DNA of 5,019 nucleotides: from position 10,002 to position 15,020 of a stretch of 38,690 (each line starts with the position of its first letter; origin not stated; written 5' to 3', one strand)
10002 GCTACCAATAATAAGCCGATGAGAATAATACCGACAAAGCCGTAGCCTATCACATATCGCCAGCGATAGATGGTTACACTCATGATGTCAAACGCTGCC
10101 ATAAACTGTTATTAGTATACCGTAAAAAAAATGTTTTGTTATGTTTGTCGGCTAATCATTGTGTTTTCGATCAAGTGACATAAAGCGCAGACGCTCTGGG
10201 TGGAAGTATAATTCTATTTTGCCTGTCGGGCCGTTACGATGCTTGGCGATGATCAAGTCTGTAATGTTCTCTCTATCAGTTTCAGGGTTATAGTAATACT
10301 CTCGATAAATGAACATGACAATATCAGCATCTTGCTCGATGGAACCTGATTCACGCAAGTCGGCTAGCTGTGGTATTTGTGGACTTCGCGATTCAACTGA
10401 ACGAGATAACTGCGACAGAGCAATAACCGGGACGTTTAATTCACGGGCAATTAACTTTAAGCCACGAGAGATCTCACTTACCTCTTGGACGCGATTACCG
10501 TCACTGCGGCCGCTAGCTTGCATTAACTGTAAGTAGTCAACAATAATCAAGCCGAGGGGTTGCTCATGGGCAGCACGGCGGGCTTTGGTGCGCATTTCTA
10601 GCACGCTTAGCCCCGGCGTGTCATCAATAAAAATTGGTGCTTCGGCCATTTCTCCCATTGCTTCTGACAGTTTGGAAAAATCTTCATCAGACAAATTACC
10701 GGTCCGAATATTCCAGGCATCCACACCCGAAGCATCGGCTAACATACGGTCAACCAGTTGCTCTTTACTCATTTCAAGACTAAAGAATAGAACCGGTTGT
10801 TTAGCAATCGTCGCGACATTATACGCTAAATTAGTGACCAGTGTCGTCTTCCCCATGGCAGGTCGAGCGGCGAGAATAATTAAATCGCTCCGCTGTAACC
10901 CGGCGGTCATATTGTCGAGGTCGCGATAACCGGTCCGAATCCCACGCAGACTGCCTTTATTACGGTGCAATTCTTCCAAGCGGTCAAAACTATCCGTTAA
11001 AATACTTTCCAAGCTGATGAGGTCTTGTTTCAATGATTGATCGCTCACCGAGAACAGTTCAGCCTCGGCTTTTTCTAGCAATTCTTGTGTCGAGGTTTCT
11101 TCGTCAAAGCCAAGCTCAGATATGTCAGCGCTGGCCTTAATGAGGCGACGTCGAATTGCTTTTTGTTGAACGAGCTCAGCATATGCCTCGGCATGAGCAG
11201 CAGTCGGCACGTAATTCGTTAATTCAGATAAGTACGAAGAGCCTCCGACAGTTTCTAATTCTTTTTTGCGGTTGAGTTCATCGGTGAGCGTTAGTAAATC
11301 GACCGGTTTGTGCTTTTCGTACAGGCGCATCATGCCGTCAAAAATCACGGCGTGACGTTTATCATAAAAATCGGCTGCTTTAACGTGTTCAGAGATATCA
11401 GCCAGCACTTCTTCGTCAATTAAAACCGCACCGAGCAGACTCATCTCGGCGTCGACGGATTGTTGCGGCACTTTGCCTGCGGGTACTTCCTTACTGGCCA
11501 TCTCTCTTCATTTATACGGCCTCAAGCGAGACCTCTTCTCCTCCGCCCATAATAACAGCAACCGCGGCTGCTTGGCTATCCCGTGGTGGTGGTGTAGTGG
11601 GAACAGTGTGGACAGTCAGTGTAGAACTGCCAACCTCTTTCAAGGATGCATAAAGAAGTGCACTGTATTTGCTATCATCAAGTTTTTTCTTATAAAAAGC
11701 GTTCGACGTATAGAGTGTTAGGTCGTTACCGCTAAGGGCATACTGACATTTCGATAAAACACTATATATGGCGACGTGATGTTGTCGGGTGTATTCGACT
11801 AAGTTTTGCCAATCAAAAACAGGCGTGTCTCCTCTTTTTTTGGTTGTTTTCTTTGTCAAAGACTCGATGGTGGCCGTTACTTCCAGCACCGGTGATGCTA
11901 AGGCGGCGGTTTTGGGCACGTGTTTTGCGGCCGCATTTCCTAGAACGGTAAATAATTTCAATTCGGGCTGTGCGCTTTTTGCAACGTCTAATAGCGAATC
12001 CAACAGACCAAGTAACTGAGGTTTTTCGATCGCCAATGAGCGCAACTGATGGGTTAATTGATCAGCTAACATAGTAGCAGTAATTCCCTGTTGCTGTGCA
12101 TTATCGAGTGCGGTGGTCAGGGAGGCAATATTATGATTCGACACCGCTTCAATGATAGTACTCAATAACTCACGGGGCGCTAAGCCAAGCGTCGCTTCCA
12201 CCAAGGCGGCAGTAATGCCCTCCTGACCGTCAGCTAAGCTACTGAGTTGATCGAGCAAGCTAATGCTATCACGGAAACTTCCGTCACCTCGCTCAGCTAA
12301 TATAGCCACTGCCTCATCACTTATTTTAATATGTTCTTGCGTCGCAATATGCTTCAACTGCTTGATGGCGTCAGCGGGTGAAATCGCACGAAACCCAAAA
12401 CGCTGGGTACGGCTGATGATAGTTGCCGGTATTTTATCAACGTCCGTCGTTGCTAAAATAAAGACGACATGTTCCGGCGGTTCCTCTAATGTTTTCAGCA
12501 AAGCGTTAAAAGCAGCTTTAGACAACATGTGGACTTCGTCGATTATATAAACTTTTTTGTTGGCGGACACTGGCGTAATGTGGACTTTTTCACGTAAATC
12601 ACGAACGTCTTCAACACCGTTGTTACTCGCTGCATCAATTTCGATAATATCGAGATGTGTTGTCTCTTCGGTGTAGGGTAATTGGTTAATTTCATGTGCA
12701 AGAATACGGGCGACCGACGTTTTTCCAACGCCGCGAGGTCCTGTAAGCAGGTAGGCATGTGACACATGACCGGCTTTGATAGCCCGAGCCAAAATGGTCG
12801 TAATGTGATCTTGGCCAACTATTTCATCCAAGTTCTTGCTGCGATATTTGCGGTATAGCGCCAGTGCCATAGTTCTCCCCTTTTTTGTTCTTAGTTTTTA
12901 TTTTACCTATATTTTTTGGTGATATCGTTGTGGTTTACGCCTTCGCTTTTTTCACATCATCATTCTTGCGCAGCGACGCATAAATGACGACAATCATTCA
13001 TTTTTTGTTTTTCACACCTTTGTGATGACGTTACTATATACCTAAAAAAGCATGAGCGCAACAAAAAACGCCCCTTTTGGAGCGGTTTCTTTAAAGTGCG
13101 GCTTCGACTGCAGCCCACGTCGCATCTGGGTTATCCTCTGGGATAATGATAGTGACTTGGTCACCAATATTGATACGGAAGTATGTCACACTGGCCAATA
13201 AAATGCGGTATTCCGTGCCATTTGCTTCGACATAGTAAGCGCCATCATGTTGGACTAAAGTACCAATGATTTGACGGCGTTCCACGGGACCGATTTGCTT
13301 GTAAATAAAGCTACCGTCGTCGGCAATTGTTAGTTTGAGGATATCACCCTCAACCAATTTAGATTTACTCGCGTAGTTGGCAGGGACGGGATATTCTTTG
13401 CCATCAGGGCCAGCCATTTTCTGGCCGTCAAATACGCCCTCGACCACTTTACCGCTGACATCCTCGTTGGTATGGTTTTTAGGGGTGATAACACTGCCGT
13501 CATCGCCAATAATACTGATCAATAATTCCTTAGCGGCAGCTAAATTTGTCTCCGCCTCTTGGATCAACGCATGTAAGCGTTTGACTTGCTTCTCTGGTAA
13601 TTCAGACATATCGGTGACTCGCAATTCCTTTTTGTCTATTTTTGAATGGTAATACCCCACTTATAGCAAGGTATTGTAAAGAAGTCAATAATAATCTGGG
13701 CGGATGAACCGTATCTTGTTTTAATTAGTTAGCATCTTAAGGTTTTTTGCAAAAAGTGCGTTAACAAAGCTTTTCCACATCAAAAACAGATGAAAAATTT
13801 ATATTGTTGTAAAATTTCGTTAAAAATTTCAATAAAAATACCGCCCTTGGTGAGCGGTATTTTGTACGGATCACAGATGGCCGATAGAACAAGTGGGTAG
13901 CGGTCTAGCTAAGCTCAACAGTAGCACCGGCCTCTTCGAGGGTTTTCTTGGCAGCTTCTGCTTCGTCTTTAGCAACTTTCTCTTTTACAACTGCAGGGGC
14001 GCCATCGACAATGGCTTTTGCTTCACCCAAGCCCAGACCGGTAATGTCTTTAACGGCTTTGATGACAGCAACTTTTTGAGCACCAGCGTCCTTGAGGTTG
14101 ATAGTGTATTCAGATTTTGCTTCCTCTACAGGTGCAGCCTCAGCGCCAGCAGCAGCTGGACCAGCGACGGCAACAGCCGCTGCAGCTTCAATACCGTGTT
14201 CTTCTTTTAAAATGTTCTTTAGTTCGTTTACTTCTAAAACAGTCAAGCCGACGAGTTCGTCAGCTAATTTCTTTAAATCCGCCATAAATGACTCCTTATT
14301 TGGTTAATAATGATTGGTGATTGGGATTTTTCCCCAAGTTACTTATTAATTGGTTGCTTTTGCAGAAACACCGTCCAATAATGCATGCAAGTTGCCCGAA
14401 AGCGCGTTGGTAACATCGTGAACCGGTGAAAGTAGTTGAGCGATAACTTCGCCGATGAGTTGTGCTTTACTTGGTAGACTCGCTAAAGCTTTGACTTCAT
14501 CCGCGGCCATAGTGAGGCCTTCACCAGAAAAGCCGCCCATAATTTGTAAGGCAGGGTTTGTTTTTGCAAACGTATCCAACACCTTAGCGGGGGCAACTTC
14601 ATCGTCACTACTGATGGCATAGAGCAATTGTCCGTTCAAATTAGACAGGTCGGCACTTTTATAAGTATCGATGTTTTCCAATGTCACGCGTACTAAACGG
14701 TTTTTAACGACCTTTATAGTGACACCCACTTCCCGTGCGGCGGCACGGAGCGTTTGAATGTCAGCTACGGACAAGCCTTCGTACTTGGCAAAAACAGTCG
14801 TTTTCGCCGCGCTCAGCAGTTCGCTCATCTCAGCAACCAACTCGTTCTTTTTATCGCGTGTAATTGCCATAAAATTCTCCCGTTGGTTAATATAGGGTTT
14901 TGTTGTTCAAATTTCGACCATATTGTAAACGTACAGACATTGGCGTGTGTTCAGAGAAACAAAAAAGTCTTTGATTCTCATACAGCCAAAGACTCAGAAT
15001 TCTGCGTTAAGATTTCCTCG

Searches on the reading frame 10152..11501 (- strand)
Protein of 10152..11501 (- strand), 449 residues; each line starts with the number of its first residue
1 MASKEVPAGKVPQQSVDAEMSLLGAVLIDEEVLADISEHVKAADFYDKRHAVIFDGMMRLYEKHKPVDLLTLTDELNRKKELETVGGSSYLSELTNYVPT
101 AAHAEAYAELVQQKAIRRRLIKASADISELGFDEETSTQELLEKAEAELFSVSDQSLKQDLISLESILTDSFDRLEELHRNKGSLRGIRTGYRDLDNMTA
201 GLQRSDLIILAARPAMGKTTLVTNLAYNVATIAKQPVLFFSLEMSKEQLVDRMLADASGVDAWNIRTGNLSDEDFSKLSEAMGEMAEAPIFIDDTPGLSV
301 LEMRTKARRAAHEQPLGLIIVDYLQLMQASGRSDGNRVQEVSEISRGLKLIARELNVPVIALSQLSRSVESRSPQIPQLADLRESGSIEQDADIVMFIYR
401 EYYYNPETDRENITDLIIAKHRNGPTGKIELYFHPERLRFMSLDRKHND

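Call 8: search_protein_families(library=pfam, proteins=[window:10152-11501:-], max_evalue=0.00001)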
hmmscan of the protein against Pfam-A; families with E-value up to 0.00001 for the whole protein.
window:10152-11501:- (449 aa): 3 families
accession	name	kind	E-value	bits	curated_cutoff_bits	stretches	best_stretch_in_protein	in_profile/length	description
PF03796.21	DnaB_C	-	4.7e-109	364.1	27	1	187-441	1-254/255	DnaB-like helicase C terminal domain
PF00772.26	DnaB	-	1.1e-32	112.5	23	1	12-112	2-102/103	DnaB-like helicase N terminal domain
PF13481.12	AAA_25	-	7.9e-14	52.2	27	1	202-365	30-190/195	AAA domain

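Call 25: find_related_loci(query=window:10152-11501:-, collection=genome_contigs, flank=3000)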
Query window:10152-11501:- (449 aa) in genome_contigs; peptide patterns used: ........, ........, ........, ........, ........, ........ (x = any residue, [..] = any of these).
600 stretches matched a pattern (row limit reached: there are more); 599 encode a relative of the query (tblastn E <= 1e-3); the best 80 are kept; 80 distinct loci.
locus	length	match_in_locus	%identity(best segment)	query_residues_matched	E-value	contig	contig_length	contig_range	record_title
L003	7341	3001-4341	90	3-449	0e+0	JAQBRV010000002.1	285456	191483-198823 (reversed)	MAG: Candidatus Saccharibacteria bacterium isolate RYN_410 scaffold_4909, whole genome shotgun sequence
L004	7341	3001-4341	89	1-447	0e+0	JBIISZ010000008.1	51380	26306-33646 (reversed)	MAG: Candidatus Saccharimonadales bacterium isolate ME2004-06-11_3300042997_group2_bin138 Rohwer_bin1547_scaffold_296_c1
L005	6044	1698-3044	88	1-449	0e+0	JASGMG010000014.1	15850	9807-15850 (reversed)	MAG: Patescibacteria group bacterium isolate DJKA123_ANT-F21_bin.43 scaffold_1327, whole genome shotgun sequence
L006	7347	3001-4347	88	1-449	0e+0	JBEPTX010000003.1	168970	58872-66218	MAG: Candidatus Saccharibacteria bacterium isolate 22E.concoct.059 NODE_51_length_168970_cov_12.793429, whole genome sho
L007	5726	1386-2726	88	1-447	0e+0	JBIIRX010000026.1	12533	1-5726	MAG: Candidatus Saccharimonadales bacterium isolate ME2003-11-11_3300044715_group2_bin104 Rohwer_bin1546_scaffold_3351_c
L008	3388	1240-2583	86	1-448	0e+0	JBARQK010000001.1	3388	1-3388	MAG: Candidatus Saccharimonadaceae bacterium isolate MFD13448_ilm_asm_bin4 k127_139725, whole genome shotgun sequence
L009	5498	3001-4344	88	1-447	0e+0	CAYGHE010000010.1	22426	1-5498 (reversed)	MAG TPA_asm: uncultured Candidatus Saccharibacteria bacterium isolate ERP113451_co2_192 genome assembly, contig: NODE_14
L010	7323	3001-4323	87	8-448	0e+0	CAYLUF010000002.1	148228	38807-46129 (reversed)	MAG TPA_asm: uncultured Candidatus Saccharibacteria bacterium isolate binchicken_co173_139 genome assembly, contig: NODE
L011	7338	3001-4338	86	4-448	0e+0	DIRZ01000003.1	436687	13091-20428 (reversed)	MAG TPA_asm: Candidatus Saccharibacteria bacterium UBA6223 UBA6223_contig_13451, whole genome shotgun sequence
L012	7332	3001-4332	84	4-447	0e+0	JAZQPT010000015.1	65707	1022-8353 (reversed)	MAG: Candidatus Saccharimonadales bacterium isolate T1900045238_TH20190008.MAGScoT_cleanbin_000005 SGB_5494_k141_398661,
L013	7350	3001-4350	85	1-449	0e+0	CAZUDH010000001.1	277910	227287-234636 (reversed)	MAG TPA_asm: uncultured Candidatus Saccharibacteria bacterium isolate SRP285395_co2_116 genome assembly, contig: NODE_34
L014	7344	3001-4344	84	1-447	0e+0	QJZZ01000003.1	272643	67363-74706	MAG: Candidatus Saccharibacteria bacterium isolate SZUA-359 scaffold_18, whole genome shotgun sequence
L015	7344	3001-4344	84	2-448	0e+0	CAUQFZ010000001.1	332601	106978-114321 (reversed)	MAG TPA_asm: uncultured Candidatus Saccharibacteria bacterium isolate ERR9968811_bin.21_MetaWRAP_v1.3_MAG genome assembl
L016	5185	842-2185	87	1-448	0e+0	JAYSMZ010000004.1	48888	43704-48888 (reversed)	MAG: bacterium isolate GFS_10842 GFS_10842_3, whole genome shotgun sequence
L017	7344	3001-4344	84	2-448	0e+0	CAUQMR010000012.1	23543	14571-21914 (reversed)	MAG TPA_asm: uncultured Candidatus Saccharibacteria bacterium isolate ERR9969112_bin.20_MetaWRAP_v1.3_MAG genome assembl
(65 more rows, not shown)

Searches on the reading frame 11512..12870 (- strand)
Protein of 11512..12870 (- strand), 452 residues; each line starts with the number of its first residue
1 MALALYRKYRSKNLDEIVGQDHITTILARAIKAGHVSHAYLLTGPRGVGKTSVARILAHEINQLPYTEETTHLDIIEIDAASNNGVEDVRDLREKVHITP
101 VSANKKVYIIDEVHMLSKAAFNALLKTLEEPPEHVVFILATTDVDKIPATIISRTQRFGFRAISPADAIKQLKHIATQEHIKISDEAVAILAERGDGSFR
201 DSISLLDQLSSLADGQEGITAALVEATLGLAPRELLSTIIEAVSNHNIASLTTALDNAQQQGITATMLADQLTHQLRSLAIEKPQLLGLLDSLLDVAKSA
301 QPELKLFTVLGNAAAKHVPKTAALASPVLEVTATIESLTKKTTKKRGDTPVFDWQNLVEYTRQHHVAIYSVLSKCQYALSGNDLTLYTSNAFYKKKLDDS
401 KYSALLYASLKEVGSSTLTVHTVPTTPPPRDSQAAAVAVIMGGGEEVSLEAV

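Call 8: search_protein_families(library=pfam, proteins=[window:11512-12870:-], max_evalue=0.00001)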
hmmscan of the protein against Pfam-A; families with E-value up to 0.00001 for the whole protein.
window:11512-12870:- (452 aa): 7 families
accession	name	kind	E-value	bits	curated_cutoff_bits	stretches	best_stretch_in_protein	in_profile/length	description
PF13177.12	DNA_pol3_delta2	-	5.9e-34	117.8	27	1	20-162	2-159/161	DNA polymerase III, delta subunit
PF00004.35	AAA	-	3.4e-16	60.3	21.2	1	40-159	1-124/131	ATPase family associated with various cellular activities (AAA)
PF22608.2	DNAX_ATPase_lid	-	4.5e-11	42.8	27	1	170-208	4-42/49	DNA polymerase III clamp loader subunit, ATPase lid domain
PF07728.20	AAA_5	-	4.1e-09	37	22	1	41-132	3-94/139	AAA domain (dynein-related subfamily)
PF13401.12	AAA_22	-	5.3e-09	36.9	27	1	40-141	8-122/130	AAA domain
PF05496.18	RuvB_N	-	6.7e-08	32.9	27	1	10-130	2-110/159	Holliday junction DNA helicase RuvB P-loop domain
PF13173.12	AAA_14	-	4.7e-07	30.3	27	1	38-133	3-90/129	AAA domain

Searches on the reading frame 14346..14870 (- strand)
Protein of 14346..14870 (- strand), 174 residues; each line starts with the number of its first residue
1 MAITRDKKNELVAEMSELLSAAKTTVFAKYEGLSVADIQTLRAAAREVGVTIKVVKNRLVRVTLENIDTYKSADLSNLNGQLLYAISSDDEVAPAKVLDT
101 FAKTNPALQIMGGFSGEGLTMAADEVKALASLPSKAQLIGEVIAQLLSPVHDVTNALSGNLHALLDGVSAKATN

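Call 106: search_protein_families(library=pfam, proteins=[window:14346-14870:-], max_evalue=0.001)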
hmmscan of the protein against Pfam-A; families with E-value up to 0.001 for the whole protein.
window:14346-14870:- (174 aa): 1 family
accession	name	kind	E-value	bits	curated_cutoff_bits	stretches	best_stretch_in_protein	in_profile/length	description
PF00466.25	Ribosomal_L10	-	8.2e-22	77.6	22.8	1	4-103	2-100/100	Ribosomal protein L10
